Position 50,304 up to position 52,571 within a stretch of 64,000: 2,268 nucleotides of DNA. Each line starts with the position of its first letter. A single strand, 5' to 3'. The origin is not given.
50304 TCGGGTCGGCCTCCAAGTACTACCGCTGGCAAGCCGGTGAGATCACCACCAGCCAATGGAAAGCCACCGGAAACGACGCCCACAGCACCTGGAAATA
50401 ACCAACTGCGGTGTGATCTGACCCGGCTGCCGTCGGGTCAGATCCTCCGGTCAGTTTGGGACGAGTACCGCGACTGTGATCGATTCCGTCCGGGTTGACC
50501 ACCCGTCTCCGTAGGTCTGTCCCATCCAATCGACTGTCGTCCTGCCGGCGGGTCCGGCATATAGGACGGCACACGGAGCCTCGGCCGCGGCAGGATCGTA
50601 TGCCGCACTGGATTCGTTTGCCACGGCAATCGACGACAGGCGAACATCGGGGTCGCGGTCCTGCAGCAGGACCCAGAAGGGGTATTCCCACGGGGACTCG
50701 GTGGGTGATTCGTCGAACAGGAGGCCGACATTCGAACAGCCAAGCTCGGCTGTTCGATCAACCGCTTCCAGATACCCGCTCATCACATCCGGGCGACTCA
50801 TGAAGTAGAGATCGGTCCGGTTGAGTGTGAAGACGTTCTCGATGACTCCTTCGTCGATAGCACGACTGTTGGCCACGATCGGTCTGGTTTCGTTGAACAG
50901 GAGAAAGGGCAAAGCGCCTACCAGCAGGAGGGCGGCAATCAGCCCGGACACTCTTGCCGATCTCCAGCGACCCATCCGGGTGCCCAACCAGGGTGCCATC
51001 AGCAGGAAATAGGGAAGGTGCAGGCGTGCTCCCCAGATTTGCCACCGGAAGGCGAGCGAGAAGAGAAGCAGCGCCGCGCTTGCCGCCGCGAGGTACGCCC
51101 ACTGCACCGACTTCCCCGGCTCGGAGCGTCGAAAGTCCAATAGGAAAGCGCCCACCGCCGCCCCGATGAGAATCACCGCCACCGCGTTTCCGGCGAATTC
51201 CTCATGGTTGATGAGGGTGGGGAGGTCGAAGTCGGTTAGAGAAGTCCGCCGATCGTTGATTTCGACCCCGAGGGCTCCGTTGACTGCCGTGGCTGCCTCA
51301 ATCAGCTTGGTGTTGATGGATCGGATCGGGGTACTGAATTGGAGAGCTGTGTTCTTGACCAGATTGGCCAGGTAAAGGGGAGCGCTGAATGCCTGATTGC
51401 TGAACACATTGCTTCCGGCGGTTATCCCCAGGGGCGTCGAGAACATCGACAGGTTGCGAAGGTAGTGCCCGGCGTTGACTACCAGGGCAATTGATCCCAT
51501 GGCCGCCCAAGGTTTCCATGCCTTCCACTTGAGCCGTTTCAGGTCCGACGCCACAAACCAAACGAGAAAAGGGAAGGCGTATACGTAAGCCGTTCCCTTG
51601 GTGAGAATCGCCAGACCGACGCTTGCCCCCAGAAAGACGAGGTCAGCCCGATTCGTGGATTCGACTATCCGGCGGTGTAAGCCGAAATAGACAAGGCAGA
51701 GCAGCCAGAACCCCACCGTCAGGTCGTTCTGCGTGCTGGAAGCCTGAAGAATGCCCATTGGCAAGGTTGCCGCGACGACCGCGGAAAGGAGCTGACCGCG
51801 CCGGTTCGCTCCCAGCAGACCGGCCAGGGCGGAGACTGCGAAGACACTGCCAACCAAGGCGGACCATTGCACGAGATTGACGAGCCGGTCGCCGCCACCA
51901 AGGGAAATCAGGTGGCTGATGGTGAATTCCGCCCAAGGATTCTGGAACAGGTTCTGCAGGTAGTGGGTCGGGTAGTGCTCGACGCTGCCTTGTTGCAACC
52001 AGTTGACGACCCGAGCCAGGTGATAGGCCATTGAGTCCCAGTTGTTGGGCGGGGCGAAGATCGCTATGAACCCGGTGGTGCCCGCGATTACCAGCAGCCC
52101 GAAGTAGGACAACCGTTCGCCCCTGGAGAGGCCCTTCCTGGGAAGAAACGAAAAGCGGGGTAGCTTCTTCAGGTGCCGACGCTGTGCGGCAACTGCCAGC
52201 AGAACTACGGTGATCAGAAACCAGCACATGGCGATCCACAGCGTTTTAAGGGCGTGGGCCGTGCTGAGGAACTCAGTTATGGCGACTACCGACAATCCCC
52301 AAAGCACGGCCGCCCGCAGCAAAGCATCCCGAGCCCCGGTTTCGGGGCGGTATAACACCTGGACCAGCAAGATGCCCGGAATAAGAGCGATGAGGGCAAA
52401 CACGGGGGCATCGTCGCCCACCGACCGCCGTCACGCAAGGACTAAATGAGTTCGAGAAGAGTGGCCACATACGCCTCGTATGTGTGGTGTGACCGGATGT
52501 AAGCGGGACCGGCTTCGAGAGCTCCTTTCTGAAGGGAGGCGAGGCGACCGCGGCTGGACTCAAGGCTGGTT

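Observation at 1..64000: Pervasive frame disruptions in otherwise recognisable genes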

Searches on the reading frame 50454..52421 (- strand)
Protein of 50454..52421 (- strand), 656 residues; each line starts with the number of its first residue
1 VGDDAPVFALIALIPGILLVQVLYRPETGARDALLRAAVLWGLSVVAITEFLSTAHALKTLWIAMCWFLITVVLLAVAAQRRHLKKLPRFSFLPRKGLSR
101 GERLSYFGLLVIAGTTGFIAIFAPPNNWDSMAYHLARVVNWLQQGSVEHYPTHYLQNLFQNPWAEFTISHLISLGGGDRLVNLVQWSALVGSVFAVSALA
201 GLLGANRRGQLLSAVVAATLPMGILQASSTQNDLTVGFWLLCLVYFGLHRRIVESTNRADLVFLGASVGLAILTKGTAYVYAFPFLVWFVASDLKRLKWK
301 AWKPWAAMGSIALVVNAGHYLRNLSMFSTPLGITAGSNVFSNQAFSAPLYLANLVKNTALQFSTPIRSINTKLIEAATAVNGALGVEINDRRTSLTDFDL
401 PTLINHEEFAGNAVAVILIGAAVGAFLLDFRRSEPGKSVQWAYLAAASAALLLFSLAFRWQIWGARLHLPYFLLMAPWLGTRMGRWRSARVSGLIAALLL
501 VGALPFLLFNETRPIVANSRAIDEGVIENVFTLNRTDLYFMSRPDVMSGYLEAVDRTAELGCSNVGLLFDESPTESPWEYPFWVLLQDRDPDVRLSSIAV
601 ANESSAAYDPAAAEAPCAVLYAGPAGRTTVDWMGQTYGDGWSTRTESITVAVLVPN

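Call 65: search_protein_families(library=pfam, max_evalue=0.001, proteins=[window:50454-52421:-])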
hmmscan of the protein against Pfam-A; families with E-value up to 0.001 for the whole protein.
window:50454-52421:- (656 aa): 1 family
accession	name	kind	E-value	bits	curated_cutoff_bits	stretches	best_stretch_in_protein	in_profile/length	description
PF13231.12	PMT_2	-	4.4e-11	43.7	26.1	1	164-317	6-155/160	Dolichyl-phosphate-mannose-protein mannosyltransferase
